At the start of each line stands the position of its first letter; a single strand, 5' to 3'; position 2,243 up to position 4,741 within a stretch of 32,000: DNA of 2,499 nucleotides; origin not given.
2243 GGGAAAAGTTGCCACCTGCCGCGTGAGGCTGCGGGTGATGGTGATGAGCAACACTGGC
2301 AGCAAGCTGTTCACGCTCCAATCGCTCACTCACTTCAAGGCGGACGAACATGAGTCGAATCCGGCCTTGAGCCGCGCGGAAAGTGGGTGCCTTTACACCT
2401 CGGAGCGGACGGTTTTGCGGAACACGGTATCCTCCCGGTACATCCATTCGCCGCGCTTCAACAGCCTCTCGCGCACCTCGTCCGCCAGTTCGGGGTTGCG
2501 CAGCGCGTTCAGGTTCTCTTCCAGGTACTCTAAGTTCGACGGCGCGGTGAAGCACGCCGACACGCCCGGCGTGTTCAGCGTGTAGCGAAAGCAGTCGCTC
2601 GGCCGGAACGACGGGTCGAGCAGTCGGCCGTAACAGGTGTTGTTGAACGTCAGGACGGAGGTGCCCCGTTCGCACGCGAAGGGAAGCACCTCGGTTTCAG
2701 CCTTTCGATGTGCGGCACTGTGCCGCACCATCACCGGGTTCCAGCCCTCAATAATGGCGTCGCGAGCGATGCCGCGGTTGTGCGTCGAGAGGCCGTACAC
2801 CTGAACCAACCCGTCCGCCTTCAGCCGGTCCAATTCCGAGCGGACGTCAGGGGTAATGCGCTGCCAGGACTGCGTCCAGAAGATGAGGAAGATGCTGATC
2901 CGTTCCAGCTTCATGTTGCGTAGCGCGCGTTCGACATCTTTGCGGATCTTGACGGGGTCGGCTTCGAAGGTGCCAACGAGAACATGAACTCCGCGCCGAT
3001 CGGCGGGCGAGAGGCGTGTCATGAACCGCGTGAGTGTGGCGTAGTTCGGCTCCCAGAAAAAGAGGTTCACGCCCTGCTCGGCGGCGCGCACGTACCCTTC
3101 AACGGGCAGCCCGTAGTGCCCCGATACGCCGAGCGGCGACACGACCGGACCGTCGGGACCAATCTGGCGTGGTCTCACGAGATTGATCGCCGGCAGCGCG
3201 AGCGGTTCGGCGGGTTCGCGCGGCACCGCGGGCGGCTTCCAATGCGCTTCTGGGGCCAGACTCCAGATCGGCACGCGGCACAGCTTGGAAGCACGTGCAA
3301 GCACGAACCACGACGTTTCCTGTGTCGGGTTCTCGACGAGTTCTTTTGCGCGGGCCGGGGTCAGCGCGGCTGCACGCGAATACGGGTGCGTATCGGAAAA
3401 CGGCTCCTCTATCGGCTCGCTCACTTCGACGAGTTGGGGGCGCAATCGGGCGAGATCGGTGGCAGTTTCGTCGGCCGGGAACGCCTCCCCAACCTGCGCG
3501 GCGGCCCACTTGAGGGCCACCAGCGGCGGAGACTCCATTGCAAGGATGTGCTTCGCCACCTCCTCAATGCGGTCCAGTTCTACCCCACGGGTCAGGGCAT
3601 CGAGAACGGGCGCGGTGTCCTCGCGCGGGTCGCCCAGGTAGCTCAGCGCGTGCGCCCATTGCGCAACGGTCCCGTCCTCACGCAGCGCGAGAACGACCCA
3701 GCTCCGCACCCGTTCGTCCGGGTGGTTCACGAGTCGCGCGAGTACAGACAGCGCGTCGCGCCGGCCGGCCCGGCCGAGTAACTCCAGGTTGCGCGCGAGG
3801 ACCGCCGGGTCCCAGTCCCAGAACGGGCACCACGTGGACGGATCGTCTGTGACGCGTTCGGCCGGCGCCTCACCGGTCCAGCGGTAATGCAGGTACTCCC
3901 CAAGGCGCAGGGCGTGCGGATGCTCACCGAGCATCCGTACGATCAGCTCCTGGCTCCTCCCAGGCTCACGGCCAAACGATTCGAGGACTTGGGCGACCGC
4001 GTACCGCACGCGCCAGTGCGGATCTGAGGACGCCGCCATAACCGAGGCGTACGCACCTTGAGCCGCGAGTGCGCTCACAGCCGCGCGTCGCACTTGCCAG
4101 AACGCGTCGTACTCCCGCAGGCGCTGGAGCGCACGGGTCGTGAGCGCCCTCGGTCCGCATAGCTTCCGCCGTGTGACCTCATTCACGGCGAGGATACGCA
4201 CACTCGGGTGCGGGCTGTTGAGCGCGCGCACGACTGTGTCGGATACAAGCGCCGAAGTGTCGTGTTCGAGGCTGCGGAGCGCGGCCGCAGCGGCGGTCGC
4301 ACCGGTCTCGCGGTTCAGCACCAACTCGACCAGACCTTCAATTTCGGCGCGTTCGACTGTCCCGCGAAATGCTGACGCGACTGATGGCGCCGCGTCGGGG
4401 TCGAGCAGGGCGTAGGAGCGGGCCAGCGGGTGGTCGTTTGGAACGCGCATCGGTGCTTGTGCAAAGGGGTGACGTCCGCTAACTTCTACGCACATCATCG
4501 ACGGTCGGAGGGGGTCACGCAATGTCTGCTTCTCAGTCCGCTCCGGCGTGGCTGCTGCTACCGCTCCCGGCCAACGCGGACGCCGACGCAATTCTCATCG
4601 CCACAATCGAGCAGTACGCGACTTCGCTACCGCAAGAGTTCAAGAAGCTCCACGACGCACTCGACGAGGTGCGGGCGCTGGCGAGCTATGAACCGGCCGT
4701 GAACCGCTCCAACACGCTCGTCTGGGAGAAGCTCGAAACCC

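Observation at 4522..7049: Retron-type reverse transcriptase translationally coupled to a non-catalytic SUMF1/FGE-fold protein: candidate undescribed RT-based system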

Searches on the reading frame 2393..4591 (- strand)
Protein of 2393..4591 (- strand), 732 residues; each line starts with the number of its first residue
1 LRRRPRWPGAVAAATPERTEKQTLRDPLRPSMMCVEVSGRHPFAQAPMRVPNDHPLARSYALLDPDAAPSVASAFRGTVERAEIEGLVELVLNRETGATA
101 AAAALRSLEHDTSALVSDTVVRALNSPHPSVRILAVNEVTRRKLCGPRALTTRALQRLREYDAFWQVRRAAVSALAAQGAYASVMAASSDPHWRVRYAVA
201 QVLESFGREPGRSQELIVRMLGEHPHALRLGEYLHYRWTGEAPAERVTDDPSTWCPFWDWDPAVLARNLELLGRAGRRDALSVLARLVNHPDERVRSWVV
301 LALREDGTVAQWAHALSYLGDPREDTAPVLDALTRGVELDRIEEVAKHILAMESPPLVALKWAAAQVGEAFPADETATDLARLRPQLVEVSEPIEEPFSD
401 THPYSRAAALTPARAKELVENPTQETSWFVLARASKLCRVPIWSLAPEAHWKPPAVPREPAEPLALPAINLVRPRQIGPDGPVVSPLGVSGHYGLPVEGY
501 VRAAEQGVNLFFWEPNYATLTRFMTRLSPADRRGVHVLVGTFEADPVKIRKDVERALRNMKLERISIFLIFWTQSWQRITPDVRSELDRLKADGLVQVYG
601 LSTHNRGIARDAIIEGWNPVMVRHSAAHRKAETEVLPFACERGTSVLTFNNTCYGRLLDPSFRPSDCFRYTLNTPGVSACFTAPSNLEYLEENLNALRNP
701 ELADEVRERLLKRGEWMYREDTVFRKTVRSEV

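Call 10: search_protein_families(library=pfam, proteins=[window:2393-4591:-], max_evalue=0.01)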
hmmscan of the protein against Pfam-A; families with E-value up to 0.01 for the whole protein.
window:2393-4591:- (732 aa): 3 families
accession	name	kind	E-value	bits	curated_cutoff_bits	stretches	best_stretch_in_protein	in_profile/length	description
PF13646.12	HEAT_2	-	1.8e-17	63.9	27.7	2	259-325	11-77/88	HEAT repeats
PF02985.28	HEAT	-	2.4e-10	40.1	23.5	0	184-206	5-27/31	HEAT repeat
PF00248.27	Aldo_ket_red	-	5.6e-08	32.6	24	1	548-643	86-183/291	Aldo/keto reductase family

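Call 18: search_protein_families(library=padloc, proteins=[window:2393-4450:-], max_evalue=0.1)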
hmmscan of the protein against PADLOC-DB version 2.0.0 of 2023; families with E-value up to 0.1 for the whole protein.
window:2393-4450:- (685 aa): 1 family
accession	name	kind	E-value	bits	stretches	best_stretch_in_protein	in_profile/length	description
PDLC02919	HEAT-ARM_XIII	-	1.4e-08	30.6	1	53-172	749-852/1972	-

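Call 71: find_homologous_proteins(query=window:2396-4450:-, max_evalue=1e-10)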
Query window:2396-4450:- (685 aa): 196 proteins with E <= 1e-10 among 8000 candidates; the best 120 are listed.
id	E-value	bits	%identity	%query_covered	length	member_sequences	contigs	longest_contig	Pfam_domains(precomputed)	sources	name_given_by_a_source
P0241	0.0e+0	1309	85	100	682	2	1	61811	PF00248.28,PF02985.29,PF13646.13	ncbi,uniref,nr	ncbi:HEAT repeat domain-containing protein [Gemmata sp. JC717]|uniref:aldo/keto reductase n=1 Tax=Ge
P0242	0.0e+0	1275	82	100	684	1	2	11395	PF00248.28,PF02985.29,PF13646.13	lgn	-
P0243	0.0e+0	1275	83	100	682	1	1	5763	PF00248.28,PF02985.29,PF13646.13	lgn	-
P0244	0.0e+0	1198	79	100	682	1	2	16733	PF00248.28,PF02985.29,PF13646.13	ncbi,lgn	ncbi:MAG TPA: HEAT repeat domain-containing protein [Gemmata sp.]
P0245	0.0e+0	1184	76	100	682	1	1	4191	PF00248.28,PF02985.29,PF13646.13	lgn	-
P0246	0.0e+0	1181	100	75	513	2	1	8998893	PF00248.28,PF13646.13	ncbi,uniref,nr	ncbi:hypothetical protein C1280_12295 [Gemmata obscuriglobus]|uniref:HEAT repeat domain-containing p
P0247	0.0e+0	1142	74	100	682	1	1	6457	PF00248.28,PF02985.29,PF13646.13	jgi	jgi:HEAT repeat protein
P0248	0.0e+0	1135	72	100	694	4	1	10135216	PF00248.28,PF02985.29,PF13646.13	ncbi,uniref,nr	ncbi:aldo keto reductase : Uncharacterized protein OS=Hyalangium minutum GN=DB31_9014 PE=4 SV=1: HEA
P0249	0.0e+0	1134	73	100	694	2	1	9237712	PF00248.28,PF02985.29,PF13646.13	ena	-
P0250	0.0e+0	1132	75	100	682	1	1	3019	PF00248.28,PF02985.29,PF13646.13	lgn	-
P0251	0.0e+0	1129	75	100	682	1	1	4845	PF00248.28,PF02985.29,PF13646.13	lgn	-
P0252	0.0e+0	1127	73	100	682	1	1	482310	PF00248.28,PF02985.29,PF13646.13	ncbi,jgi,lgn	jgi:hypothetical protein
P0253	0.0e+0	1119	74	100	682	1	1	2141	PF00248.28,PF02985.29,PF13646.13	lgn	-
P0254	0.0e+0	1116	73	100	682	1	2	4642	PF00248.28,PF02985.29,PF13646.13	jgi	jgi:HEAT repeat protein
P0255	0.0e+0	1112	73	100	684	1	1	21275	PF00248.28,PF02985.29,PF13646.13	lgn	-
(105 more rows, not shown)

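Call 87: predict_structure(alignment_id=A9)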
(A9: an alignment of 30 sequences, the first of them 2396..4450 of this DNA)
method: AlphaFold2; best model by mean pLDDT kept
length: 685 residues; sequences in the alignment: 30
mean_pLDDT: 88.2   pTM: 0.79
mean pLDDT of the five models: 88.2, 88.1, 86.9, 86.8, 82.2
residues with pLDDT >= 90: 395; 70-90: 243; 50-70: 41; < 50: 6
segments of 3 or more residues with pLDDT < 50: 605-609
pLDDT, mean of each block of 10 residues (from residue 1): 92 92 93 96 94 96 94 93 94 83 85 88 94 87 89 89 82 77 91 84 78 89 93 88 85 90 89 65 69 89 89 85 86 87 62 93 97 96 97 94 77 83 95 95 85 96 88 92 94 92 95 95 92 95 98 93 94 85 85 95 59 76 90 90 91 91 87 87 72
secondary structure, 60 per line:
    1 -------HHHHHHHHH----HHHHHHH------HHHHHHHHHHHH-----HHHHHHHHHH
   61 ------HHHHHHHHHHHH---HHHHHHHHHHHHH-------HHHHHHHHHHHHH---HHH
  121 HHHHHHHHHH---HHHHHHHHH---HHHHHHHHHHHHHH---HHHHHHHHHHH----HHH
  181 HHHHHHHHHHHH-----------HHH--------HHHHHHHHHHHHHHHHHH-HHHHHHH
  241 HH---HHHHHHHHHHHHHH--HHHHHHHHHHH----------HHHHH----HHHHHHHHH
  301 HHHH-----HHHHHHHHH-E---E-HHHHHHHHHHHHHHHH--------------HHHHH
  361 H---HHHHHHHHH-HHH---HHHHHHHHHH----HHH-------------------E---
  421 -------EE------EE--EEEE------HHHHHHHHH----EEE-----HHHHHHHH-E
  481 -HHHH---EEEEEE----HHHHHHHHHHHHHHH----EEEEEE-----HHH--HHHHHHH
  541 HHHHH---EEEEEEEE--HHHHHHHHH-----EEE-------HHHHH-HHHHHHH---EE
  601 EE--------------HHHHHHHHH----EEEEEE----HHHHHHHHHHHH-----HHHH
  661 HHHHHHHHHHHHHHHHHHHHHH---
elements in order: H8-16 H21-27 H34-45 H51-60 H67-78 H82-94 H102-114 H118-130 H134-142 H146-159 H163-173 H178-192 H215-232 H234-242 H246-259 H262-272 H283-287 H292-304 H310-318 H326-341 H356-361 H365-373 H381-390 E440-443 H450-458 E463-465 H471-478 H482-485 E489-494 H499-513 E518-523 H534-545 E549-556 H559-567 E573-575 H583-587 H589-595 E599-602 H617-625 E630-635 H640-651 H657-682

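Call 91: fold_search(model_id=the predicted structure, library=pdb)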
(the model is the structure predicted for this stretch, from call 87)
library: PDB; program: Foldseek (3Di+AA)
matches with E <= 10: 1506; with E <= 0.001: 417
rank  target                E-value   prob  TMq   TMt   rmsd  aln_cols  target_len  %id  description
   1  4pmj                  9.5e-09  1.00  0.31  0.71   3.7       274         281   19  Crystal structure of a putative oxidoreductase from Sinorhizobium meliloti 1021 in complex with NADP (released 2014-06-11)
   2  8jwk_E                1.4e-08  1.00  0.30  0.65   4.0       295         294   19  The second purified state crystal structure of AKRtyl (released 2024-04-10)
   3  8jwk_D                2.5e-08  1.00  0.30  0.62   4.6       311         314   18  The second purified state crystal structure of AKRtyl (released 2024-04-10)
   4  3erp_B                2.7e-08  1.00  0.31  0.66   3.7       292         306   17  Structure of IDP01002, a putative oxidoreductase from and essential gene of Salmonella typhimurium (released 2008-11-04)
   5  8jwl_D                3.9e-08  1.00  0.31  0.63   4.2       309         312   19  The first purified state crystal structure of AKRtyl (released 2024-04-10)
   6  4exb_C                4.1e-08  1.00  0.30  0.77   3.4       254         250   23  Putative aldo-keto reductase from Pseudomona aeruginosa (released 2013-01-09)
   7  3n2t                  4.6e-08  1.00  0.29  0.56   7.0       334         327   18  Structure of the glycerol dehydrogenase AKR11B4 from Gluconobacter oxydans (released 2010-07-21)
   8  8jwn_A                5.5e-08  1.00  0.30  0.59   4.9       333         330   19  Crystal structure of AKRtyl-NADPH complex (released 2024-04-10)
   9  8xr2_E                5.9e-08  1.00  0.30  0.64   5.0       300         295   20  Crystal structure of AKRtyl-apo1 (released 2024-04-10)
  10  4exa_F                6.2e-08  1.00  0.30  0.76   3.3       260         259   21  Crystal structure of the PA4992, the putative aldo-keto reductase from Pseudomona aeruginosa (released 2013-01-09)
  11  4exb_D                6.2e-08  1.00  0.30  0.75   3.6       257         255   23  Putative aldo-keto reductase from Pseudomona aeruginosa (released 2013-01-09)
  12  1lqa_A                7.3e-08  1.00  0.30  0.57   5.0       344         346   13  TAS PROTEIN FROM ESCHERICHIA COLI IN COMPLEX WITH NADPH (released 2003-07-08)
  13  8jwn_E                7.3e-08  1.00  0.30  0.59   4.7       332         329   18  Crystal structure of AKRtyl-NADPH complex (released 2024-04-10)
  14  8jwk_J                7.6e-08  1.00  0.30  0.61   4.5       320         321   18  The second purified state crystal structure of AKRtyl (released 2024-04-10)
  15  4exb_A                7.9e-08  1.00  0.30  0.75   3.5       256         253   23  Putative aldo-keto reductase from Pseudomona aeruginosa (released 2013-01-09)
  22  4exb_E                9.8e-08  1.00  0.29  0.73   3.7       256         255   23  Putative aldo-keto reductase from Pseudomona aeruginosa (released 2013-01-09)
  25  4exb_B                1.2e-07  1.00  0.30  0.77   3.3       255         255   22  Putative aldo-keto reductase from Pseudomona aeruginosa (released 2013-01-09)
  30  3erp_A                1.3e-07  1.00  0.32  0.66   3.7       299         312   17  Structure of IDP01002, a putative oxidoreductase from and essential gene of Salmonella typhimurium (released 2008-11-04)
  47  4exb_F                2.0e-07  1.00  0.29  0.74   3.7       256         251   23  Putative aldo-keto reductase from Pseudomona aeruginosa (released 2013-01-09)
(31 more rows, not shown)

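Call 103: search_solved_structures(query=A9, max_evalue=0.00001, show_alignments=2)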
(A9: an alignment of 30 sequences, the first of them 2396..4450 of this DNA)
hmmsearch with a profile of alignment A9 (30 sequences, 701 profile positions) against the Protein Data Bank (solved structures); distinct sequences matched with E-value up to 0.00001: 12.
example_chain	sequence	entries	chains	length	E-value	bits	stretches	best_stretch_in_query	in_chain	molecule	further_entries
9sah_A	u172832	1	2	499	3.4e-15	58.8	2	13-276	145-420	E4-NB2 synthetic fusion protein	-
6fsq_A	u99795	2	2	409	2.1e-12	49.6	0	15-128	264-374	alphaRep A3_bGFPD | A3_bGFPD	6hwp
6ft5_A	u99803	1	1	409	1.3e-10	43.7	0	28-166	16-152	alphaRep A3_A3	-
4zv6_A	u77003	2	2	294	2.4e-10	42.8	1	14-183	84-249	AlphaRep-7 | alpha-Rep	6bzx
8aw4_A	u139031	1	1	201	5.9e-09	38.2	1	22-181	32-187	ALPHAREP bB-E3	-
6gwc_C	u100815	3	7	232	1.1e-08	37.3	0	16-128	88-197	iE5 ALPHAREP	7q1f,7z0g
4xl5_C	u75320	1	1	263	3.4e-08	35.7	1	32-283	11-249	bGFP-A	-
3n2t_A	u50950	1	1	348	8.3e-07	31.1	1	509-660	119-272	Putative oxidoreductase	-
4exa_A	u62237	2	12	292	2.9e-06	29.3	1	506-620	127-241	Putative uncharacterized protein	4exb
4pmj_A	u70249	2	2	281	4e-06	28.8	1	518-627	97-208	Putative oxidoreductase | Aldo-keto reductase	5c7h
4xap_A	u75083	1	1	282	4.1e-06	28.8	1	518-627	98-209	Aldo-keto reductase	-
6gx7_E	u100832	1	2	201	8.5e-06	27.8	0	31-169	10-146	iiiA5 ALPHAREP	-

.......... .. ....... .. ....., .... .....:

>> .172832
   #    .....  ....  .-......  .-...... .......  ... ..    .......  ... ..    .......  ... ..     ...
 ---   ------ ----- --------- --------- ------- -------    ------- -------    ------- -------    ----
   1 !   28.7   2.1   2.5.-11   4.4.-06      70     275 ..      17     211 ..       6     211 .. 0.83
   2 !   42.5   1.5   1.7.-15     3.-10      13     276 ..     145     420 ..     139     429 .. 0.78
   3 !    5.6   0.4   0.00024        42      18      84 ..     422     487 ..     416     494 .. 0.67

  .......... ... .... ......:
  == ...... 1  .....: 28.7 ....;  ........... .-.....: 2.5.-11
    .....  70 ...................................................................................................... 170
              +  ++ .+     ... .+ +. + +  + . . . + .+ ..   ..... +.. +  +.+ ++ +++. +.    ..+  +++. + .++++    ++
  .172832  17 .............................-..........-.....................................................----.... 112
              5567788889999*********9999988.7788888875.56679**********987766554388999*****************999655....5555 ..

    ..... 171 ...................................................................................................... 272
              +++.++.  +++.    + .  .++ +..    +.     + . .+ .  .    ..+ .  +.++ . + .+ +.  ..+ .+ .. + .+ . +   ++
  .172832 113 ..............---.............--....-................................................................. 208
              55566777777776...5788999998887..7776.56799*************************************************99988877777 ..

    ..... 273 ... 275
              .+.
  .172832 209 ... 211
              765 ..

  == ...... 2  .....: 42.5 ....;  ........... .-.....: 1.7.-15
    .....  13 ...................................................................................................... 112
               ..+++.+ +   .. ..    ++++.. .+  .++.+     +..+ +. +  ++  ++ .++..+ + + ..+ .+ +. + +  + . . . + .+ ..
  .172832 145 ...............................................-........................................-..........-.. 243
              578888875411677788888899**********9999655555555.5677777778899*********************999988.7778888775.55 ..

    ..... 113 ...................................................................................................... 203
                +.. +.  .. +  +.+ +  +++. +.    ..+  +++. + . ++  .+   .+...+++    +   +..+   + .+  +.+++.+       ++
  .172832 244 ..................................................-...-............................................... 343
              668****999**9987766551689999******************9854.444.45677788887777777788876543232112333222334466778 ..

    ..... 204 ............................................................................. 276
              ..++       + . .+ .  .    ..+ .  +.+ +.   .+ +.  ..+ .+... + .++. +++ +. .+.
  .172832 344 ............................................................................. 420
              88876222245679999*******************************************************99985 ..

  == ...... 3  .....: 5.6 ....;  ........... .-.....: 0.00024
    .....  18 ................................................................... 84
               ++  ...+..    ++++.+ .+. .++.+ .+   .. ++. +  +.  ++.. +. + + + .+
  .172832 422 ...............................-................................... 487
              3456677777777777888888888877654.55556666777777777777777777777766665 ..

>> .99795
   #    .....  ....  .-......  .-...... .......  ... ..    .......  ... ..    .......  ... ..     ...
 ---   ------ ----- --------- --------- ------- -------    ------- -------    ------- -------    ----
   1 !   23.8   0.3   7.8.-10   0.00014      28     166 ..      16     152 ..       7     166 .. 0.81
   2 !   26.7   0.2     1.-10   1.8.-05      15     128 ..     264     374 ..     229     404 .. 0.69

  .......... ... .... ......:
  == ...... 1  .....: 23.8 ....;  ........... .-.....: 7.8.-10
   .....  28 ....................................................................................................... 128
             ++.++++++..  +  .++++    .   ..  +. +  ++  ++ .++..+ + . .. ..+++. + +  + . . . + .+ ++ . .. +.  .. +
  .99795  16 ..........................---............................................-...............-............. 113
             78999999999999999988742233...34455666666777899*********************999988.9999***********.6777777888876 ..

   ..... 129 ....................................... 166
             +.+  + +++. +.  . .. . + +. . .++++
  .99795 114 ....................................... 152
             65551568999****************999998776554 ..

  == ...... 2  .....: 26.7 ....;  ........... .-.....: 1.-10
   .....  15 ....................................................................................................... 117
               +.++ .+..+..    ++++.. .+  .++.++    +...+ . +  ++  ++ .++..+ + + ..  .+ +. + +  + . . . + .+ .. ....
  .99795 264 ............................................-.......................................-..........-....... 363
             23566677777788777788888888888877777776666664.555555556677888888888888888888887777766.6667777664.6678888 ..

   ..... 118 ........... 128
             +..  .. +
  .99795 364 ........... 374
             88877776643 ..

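Call 119: search_protein_representatives(alignment_id=A9)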
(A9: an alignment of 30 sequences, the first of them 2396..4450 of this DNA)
Query: 30 sequences, 701 profile positions. Proteins with E-value up to 0.001 (for the whole library): 8509; up to 1e-10: 1248; up to 1e-30: 311. The best 150 are listed.
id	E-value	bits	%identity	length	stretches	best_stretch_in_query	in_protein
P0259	0.0e+00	1099.2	-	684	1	1-701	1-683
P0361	0.0e+00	1020.4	-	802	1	5-700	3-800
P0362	1.7e-268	909.3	-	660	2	360-700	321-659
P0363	9.4e-263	890.3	-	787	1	4-699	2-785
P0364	2.5e-260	882.3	-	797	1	8-700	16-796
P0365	2.6e-259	879.0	-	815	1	1-700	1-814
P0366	3.6e-257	871.9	-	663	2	360-700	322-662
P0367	6.9e-249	844.5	-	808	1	6-699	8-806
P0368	3.2e-247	839.0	-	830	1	4-700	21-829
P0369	2.1e-244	829.7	-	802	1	5-699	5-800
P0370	2.8e-239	812.8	-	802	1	1-700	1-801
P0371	8.4e-236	801.3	-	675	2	354-700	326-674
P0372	2.9e-234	796.2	-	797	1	3-699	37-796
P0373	4.8e-234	795.5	-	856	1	2-700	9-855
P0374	9.1e-228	774.7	-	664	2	363-700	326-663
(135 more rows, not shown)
